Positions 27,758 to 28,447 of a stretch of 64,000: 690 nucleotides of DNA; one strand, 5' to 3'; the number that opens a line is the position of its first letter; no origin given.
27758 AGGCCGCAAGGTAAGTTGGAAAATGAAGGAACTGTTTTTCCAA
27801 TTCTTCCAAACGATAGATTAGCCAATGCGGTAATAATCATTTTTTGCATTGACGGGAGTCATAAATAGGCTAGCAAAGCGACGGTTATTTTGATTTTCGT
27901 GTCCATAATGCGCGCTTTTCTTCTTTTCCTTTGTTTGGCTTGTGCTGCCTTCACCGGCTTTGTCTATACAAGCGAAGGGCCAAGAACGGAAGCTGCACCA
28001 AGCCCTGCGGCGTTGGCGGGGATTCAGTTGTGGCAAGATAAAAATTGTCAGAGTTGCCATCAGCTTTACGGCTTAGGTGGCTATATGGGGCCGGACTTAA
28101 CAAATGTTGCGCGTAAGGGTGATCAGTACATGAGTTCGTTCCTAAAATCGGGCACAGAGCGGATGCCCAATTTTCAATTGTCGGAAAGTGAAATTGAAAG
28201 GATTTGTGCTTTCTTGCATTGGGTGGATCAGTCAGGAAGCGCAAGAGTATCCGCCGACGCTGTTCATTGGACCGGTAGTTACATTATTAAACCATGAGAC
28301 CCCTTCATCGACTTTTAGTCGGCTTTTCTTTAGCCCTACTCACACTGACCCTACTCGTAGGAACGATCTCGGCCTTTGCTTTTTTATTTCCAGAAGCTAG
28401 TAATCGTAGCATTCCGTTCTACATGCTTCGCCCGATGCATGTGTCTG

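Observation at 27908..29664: NorC/NorB-like two-gene module whose catalytic subunit has Asn for the helix-VI metal ligand and Met for the second helix-X histidine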

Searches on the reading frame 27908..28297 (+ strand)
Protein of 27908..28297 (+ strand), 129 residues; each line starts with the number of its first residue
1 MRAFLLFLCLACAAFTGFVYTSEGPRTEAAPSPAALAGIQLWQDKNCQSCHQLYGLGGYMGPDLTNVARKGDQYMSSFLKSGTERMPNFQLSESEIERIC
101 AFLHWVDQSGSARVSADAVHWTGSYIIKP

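Call 3: search_protein_families(library=pfam, proteins=[window:27908-28297:+], max_evalue=1)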
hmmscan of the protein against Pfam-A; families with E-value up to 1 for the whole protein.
window:27908-28297:+ (129 aa): 4 families
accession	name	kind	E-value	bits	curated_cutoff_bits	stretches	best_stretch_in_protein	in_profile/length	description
PF13442.11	Cytochrome_CBB3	-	5.7e-09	36.6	27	1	35-103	3-68/68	Cytochrome C oxidase, cbb3-type, subunit III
PF00034.26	Cytochrom_C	-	1e-07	33.6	21.3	1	37-71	3-37/90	Cytochrome c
PF22085.1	NorB_cytochrome_c-like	-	0.0051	17.6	29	1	37-66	20-49/181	Nitric oxide reductase subunit B, cytochrome c-like domain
PF04852.17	ALOG_dom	-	0.01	16.4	26.6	1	77-120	24-67/126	ALOG domain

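Call 4: search_protein_families(library=ncbifam, proteins=[window:27908-28297:+], max_evalue=1)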
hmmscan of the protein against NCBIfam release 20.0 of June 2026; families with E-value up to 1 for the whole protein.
window:27908-28297:+ (129 aa): 11 families
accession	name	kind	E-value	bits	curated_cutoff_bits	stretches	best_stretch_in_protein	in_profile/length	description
NF045774.1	cytochro_C551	exception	2.2e-07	30.8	118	1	30-103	34-106/110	cytochrome c551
NF045773.1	cytochro_C550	exception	8.7e-07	28.9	125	1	34-103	48-116/118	cytochrome c550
TIGR02603.1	CxxCH_TIGR02603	domain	4.2e-06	26.8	68.15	1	45-79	12-48/134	putative heme-binding domain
TIGR04485.1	thiosulf_SoxX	equivalog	4.8e-06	27.2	61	1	46-103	4-75/78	sulfur oxidation c-type cytochrome SoxX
NF040971.1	cytc_ExtS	equivalog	2.8e-05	23.5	100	1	32-104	75-148/262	selenite/tellurite reduction operon c-type cytochrome lipoprotein ExtS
NF052248.1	SorU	equivalog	4e-05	23.8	100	1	46-102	12-71/72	SorU family sulfite dehydrogenase c-type cytochrome subunit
NF050122.1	bc1_QcrC_actin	exception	4.4e-05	22.9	200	1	36-110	137-215/253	cytochrome bc1 complex diheme cytochrome c subunit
TIGR04494.1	c550_PedF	equivalog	0.00092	19.1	122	1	44-89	59-111/133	cytochrome c-550 PedF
NF011054.0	PRK14486.1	equivalog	0.026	14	447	1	36-104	216-288/294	putative bifunctional cbb3-type cytochrome c oxidase subunit II/cytochrome c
NF045930.1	Cytc6PetJCyano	equivalog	0.047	13.6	135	1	35-103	28-102/110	cytochrome c6 PetJ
TIGR00782.1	ccoP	equivalog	0.093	12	179.95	1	30-104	198-279/285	cytochrome-c oxidase, cbb3-type subunit III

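Call 35: search_solved_structures(query=window:27908-28297:+, max_evalue=10, show_alignments=3)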
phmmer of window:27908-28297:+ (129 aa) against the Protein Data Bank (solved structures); distinct sequences matched with E-value up to 10: 38.
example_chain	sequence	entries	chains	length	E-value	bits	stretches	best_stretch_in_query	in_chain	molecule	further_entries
3o0r_C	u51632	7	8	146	8e-13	52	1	8-107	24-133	Nitric oxide reductase subunit C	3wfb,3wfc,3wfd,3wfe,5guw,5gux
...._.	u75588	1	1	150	1.2e-07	35.2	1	6-107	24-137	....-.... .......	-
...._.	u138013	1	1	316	7.1e-06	29.5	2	30-85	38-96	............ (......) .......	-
7zs0_A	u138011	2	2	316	7.1e-06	29.5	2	30-85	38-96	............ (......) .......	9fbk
7zs1_A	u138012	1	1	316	7.1e-06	29.5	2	30-85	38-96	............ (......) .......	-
9l08_A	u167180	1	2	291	5.3e-05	26.7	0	41-80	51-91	Covalently Connected Cytochrome c555 trimer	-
7e1v_O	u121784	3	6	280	0.00032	24.2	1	45-98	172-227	Cytochrome bc1 complex cytochrome c subunit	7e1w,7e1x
8hcr_C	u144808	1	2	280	0.00032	24.2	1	45-98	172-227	Cytochrome bc1 complex cytochrome c subunit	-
7q21_C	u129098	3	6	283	0.0065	20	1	45-106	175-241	Cytochrome bc1 complex cytochrome c subunit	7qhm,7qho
6adq_C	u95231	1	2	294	0.026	18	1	45-102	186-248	Cytochrome bc1 complex cytochrome c subunit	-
6hwh_M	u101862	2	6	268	0.027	18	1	45-102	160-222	Cytochrome bc1 complex cytochrome c subunit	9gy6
8ovc_O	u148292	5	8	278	0.03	17.8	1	45-102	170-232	Cytochrome bc1 complex cytochrome c subunit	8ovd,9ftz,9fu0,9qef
9wcx_U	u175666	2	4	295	0.037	17.5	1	45-102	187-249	Cytochrome bc1 complex cytochrome c subunit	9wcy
3o5c_A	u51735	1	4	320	0.04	17.4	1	30-60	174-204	Cytochrome c551 peroxidase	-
1zzh_A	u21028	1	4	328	0.11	16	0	29-59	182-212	cytochrome c peroxidase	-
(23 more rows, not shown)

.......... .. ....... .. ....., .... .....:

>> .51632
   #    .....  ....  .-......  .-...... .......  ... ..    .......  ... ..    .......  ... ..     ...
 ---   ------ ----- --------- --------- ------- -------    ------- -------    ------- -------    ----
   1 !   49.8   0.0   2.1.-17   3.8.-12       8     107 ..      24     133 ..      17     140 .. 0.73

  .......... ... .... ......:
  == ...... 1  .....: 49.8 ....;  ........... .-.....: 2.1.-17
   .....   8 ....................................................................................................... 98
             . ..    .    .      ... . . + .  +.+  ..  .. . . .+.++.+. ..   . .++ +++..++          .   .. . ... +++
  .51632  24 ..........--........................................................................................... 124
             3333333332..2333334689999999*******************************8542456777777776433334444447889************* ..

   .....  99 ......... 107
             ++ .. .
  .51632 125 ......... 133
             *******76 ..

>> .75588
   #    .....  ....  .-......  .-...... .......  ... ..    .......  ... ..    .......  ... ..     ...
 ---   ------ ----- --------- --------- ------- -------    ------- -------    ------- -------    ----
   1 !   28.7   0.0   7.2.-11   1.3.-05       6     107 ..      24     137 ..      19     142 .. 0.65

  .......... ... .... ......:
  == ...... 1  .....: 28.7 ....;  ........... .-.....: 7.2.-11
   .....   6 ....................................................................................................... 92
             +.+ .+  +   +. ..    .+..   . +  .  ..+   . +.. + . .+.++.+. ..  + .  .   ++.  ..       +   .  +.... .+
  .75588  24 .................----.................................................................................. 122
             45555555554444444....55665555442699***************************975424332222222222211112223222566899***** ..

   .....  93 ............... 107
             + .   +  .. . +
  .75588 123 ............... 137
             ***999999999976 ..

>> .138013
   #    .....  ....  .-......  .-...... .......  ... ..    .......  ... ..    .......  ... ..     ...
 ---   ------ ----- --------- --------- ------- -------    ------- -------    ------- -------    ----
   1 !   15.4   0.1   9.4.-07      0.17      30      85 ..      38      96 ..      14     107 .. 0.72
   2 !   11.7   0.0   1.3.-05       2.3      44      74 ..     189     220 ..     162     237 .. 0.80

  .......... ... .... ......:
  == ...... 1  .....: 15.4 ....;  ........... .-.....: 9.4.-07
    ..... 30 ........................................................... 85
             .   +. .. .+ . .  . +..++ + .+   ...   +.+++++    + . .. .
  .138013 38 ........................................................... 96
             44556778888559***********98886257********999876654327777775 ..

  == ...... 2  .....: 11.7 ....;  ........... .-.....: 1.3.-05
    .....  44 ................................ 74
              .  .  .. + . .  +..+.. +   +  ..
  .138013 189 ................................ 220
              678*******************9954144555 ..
